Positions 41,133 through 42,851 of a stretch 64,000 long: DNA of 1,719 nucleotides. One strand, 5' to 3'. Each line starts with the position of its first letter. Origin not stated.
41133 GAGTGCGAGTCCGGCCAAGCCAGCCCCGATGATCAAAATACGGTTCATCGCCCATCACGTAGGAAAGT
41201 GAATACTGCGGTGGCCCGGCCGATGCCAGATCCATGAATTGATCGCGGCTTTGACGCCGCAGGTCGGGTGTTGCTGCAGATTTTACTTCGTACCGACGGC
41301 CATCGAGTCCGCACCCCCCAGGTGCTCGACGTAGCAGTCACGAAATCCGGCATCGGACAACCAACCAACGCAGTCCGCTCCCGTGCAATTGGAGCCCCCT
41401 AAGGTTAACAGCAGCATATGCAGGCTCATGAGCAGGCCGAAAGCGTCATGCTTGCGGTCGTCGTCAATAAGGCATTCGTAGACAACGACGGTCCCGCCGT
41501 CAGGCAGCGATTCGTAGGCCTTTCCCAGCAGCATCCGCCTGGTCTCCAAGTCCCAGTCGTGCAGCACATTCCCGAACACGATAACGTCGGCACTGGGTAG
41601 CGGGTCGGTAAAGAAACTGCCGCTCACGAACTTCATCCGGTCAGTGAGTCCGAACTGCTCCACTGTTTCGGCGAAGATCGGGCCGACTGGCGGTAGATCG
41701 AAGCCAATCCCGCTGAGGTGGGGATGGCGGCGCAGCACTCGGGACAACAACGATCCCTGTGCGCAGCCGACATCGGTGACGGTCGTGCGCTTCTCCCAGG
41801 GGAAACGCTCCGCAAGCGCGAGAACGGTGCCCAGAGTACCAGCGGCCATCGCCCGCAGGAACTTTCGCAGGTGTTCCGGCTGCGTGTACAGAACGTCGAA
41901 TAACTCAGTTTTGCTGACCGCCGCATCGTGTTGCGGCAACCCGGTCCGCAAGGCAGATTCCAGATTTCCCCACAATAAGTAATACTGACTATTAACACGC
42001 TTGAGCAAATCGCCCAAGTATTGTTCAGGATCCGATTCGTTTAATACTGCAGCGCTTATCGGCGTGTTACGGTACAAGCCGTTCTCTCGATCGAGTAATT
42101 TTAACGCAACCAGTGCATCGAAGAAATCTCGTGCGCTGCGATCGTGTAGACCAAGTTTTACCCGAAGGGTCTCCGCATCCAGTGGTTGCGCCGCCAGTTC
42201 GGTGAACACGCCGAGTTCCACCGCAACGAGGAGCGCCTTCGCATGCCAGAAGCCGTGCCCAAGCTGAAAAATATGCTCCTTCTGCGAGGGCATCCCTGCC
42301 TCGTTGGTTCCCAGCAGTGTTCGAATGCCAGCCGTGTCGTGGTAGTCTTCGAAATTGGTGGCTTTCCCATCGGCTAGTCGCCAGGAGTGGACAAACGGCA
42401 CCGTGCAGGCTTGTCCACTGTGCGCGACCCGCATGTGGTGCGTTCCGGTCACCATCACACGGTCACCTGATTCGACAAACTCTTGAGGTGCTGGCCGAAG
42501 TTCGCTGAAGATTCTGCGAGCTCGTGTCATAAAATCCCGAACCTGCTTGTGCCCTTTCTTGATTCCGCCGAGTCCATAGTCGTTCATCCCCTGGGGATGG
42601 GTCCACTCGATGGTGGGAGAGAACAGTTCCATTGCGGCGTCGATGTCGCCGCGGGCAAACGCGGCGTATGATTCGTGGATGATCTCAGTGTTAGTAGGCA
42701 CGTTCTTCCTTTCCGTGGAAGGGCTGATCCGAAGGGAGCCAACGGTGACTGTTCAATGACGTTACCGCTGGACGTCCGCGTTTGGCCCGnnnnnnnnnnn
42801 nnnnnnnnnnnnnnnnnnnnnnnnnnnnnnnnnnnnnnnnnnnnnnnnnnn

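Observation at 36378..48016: Compact low-GC cluster: A-T-TE NRPS-like synthetase, SDR, NTF2-like/O-MT fusion and flavin halogenase under LAL and LmbU regulators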

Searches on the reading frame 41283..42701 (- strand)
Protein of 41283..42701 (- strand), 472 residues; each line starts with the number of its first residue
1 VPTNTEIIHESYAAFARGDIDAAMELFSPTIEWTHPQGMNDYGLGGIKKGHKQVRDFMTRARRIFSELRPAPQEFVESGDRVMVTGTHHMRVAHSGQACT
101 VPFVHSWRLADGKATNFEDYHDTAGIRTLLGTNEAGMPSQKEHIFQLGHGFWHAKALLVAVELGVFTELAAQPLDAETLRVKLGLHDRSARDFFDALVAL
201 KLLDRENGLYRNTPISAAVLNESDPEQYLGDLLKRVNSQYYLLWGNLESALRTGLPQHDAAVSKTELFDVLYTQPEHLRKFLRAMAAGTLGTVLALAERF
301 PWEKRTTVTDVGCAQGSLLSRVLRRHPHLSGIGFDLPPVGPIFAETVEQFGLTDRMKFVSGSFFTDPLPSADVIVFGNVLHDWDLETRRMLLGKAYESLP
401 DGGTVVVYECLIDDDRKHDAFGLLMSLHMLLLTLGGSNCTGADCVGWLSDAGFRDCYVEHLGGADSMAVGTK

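Call 4: search_protein_families(library=pfam, proteins=[window:41283-42701:-])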
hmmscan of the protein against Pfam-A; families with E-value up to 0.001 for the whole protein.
window:41283-42701:- (472 aa): 8 families
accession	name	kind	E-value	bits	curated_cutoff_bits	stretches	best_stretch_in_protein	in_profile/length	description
PF00891.24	Methyltransf_2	-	2.8e-32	112.2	22.3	1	244-454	1-210/210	O-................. domain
PF12680.13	SnoaL_2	-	4.1e-19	69.5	27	1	9-115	2-100/102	SnoaL-like domain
PF08100.18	Dimerisation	-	1.2e-13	51.1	25.6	1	141-220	6-91/93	O-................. dimerisation domain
PF08242.18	Methyltransf_12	-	5.2e-07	30.8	30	1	310-404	2-97/98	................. domain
PF07366.18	SnoaL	-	7.5e-07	29.5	28.4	1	13-126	8-122/126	SnoaL-like polyketide cyclase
PF14534.12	DUF4440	-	4.5e-06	27.5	25.2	1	9-106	6-95/107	Domain of unknown function (DUF4440)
PF13489.12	Methyltransf_23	-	2.8e-05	24.4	27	1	302-419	20-128/164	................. domain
PF13649.12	Methyltransf_25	-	0.00013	23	27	1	308-403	1-97/97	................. domain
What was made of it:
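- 41283..42701 (-): Fusion protein, 472 aa: TerC-like NTF2 dehydratase domain (42297-42701), linker, and class I O-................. domain (41283-42281). Pfam SnoaL_2, Dimerisation and Methyltransf_2 (call 4).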

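Call 5: search_protein_families(library=ncbifam, proteins=[window:41283-42701:-])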
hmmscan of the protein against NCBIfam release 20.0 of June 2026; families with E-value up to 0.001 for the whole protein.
window:41283-42701:- (472 aa): 6 families
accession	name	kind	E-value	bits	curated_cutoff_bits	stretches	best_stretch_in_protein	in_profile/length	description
TIGR02716.1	C20_methyl_CrtF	equivalog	2.6e-15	56.3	276.1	1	159-424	9-268/306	bacteriochlorophyllide d C-20 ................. BchU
NF050150.1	RiPP_MTase_ApyS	equivalog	5.7e-06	25.7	400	1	144-361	5-199/323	RiPP biosynthesis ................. ApyS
NF043040.1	corrin_prot_MT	hypoth_equivalog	1.3e-05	24.8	180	1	271-433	8-173/216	corrinoid protein-associated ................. CpaM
TIGR00740.1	TIGR00740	equivalog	3.9e-05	23.4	193.3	1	293-428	43-178/239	carboxy-S-adenosyl-L-methionine synthase CmoA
TIGR04543.1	ketoArg_3Met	equivalog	7.9e-05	21.9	425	0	303-362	148-208/336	2-ketoarginine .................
TIGR02096.1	TIGR02096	subfamily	0.00016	22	97.1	1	6-128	2-126/129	ketosteroid isomerase-related protein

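Call 20: search_solved_structures(query=window:41283-42701:-, max_evalue=0.001)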
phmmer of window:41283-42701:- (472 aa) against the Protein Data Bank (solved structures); distinct sequences matched with E-value up to 0.001: 88 (the best 60 are shown).
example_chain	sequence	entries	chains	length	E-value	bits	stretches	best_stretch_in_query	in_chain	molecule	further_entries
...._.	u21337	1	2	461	2.4e-127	428.9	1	5-470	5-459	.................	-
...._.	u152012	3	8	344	2.3e-101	343.2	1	142-472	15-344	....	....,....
7clf_A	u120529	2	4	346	3.2e-34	121.7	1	138-472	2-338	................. domain-containing protein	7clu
4a6d_A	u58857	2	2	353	9.6e-33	116.9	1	147-462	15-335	HYDROXYINDOLE O-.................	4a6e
3ebt_A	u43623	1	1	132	1.3e-32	116.4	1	2-128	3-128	uncharacterized NTF2-like protein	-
6d34_A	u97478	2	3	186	9.7e-31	110.3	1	4-130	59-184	TerC | Terfestatin Biosyntheis Enzyme C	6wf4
6c5b_A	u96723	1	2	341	1.9e-30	109.3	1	132-443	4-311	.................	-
4z2y_A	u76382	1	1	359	7.4e-30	107.4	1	132-454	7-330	CalO6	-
8rdm_A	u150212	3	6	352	2.1e-29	105.9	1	205-443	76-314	DtpM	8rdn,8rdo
3gwz_A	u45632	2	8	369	1.6e-28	103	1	137-454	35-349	MmcR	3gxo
7wdq_A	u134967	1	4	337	6.4e-25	91.1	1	141-455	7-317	SAM-dependent MTHB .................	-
7wdw_A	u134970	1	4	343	6.8e-25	91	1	141-455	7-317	DSYB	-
5i2h_A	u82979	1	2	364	2.1e-24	89.4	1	307-456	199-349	O-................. family 2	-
4qvg_A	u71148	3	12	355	4e-22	81.9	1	155-456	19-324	SibL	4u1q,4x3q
8h3t_A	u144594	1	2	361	1.8e-20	76.4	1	146-459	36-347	AlpH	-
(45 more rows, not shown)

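Call 24: search_solved_structures(query=window:41283-42701:-, max_evalue=1e-25, show_alignments=2)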
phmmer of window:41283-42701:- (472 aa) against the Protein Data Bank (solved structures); distinct sequences matched with E-value up to 1e-25: 10.
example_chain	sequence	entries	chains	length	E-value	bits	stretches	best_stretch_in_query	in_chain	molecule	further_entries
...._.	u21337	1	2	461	2.4e-127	428.9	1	5-470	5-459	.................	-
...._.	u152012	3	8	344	2.3e-101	343.2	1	142-472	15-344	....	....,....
7clf_A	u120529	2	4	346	3.2e-34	121.7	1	138-472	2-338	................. domain-containing protein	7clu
4a6d_A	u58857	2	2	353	9.6e-33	116.9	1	147-462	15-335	HYDROXYINDOLE O-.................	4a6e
3ebt_A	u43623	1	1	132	1.3e-32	116.4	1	2-128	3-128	uncharacterized NTF2-like protein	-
6d34_A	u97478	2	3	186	9.7e-31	110.3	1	4-130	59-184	TerC | Terfestatin Biosyntheis Enzyme C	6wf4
6c5b_A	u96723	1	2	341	1.9e-30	109.3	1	132-443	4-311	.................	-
4z2y_A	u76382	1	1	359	7.4e-30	107.4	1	132-454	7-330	CalO6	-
8rdm_A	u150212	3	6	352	2.1e-29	105.9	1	205-443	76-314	DtpM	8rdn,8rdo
3gwz_A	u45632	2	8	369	1.6e-28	103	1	137-454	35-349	MmcR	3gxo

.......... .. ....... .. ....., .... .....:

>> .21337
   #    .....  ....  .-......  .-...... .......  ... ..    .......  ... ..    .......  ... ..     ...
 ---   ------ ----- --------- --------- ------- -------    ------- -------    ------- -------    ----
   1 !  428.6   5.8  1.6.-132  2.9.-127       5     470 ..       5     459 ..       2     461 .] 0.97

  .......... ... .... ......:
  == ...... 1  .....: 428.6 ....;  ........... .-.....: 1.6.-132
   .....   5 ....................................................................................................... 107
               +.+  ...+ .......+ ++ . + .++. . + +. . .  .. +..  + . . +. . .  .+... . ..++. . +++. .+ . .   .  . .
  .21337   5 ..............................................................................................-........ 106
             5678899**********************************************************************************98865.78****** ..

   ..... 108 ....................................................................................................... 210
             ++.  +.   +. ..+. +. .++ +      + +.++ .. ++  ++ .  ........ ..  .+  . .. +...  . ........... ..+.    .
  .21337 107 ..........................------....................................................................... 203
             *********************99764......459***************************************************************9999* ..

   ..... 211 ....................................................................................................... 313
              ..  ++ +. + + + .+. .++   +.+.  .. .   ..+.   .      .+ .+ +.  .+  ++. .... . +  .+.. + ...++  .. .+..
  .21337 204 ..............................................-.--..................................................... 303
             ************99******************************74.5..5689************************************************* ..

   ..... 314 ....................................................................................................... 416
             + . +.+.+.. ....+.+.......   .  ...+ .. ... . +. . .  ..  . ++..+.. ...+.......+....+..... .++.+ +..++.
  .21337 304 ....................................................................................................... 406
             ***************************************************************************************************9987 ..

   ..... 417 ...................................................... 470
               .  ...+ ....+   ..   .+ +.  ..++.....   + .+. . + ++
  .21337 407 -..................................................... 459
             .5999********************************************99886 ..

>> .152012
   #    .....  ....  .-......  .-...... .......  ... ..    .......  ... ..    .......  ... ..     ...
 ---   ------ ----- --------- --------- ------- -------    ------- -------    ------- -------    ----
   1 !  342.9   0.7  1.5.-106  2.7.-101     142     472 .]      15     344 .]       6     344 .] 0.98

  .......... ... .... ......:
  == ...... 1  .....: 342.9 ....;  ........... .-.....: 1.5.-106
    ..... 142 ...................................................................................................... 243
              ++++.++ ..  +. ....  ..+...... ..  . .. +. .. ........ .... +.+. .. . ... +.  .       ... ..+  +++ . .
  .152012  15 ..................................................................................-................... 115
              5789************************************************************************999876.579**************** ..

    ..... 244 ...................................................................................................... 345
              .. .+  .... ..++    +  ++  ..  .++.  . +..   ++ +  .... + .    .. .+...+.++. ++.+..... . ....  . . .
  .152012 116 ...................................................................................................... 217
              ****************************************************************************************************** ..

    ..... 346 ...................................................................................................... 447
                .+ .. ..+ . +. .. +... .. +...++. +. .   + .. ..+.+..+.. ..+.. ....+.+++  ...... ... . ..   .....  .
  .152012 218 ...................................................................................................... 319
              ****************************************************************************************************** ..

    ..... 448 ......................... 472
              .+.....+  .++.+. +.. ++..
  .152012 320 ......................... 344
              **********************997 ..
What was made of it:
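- The MT domain resembles the bisindole enzyme RedM (call 24).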

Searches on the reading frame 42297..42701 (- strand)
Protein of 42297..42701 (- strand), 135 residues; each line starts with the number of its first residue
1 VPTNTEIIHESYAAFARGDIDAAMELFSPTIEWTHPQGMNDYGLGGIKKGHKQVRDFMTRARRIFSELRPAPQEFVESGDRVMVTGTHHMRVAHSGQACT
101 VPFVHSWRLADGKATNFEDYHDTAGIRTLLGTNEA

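Call 34: search_solved_structures(query=window:42297-42701:-, max_evalue=1e-10, show_alignments=3)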
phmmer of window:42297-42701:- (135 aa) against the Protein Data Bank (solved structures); distinct sequences matched with E-value up to 1e-10: 4.
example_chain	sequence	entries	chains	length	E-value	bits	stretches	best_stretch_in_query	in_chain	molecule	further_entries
3ebt_A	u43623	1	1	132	6.7e-34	120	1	2-128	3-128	uncharacterized NTF2-like protein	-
6d34_A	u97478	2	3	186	4.8e-32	114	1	4-130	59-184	TerC | Terfestatin Biosyntheis Enzyme C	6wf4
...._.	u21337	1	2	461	1.4e-25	93.1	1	5-131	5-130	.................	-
3fgy_A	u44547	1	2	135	3.2e-11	46.6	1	3-127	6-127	uncharacterized NTF2-like protein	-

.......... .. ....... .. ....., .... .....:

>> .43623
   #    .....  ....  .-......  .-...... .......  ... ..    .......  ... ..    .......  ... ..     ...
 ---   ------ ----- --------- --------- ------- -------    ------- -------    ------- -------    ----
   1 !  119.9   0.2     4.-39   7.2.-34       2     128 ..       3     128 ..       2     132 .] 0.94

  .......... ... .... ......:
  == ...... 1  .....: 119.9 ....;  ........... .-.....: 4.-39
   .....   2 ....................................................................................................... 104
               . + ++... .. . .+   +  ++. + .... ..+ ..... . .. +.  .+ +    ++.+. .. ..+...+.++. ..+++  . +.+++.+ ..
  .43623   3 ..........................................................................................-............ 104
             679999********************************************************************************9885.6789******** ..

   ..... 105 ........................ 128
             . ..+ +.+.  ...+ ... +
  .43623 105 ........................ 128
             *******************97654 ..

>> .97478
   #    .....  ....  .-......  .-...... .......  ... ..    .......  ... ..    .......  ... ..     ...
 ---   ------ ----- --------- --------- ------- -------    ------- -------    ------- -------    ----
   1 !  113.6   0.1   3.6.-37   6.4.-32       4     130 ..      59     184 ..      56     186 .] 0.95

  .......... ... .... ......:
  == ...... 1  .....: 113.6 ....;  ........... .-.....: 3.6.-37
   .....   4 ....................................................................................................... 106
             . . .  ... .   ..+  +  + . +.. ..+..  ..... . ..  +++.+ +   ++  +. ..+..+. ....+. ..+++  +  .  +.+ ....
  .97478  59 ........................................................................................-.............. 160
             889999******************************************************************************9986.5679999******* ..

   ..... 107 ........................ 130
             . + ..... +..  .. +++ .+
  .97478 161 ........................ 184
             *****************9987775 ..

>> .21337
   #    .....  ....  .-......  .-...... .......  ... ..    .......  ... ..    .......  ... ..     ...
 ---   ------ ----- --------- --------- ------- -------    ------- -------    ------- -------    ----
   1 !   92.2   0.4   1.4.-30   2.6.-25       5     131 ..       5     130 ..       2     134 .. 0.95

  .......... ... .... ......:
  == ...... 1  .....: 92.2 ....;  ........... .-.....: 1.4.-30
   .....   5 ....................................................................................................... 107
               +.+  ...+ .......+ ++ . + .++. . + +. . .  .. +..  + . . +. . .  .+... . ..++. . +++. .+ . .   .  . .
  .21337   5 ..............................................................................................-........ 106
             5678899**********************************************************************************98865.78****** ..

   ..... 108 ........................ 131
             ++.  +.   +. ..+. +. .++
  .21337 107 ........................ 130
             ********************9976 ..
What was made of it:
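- On Bacterial p-terphenyl (ter/ech/dat-type) cluster: E 5e-32 to TerC (call 34).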
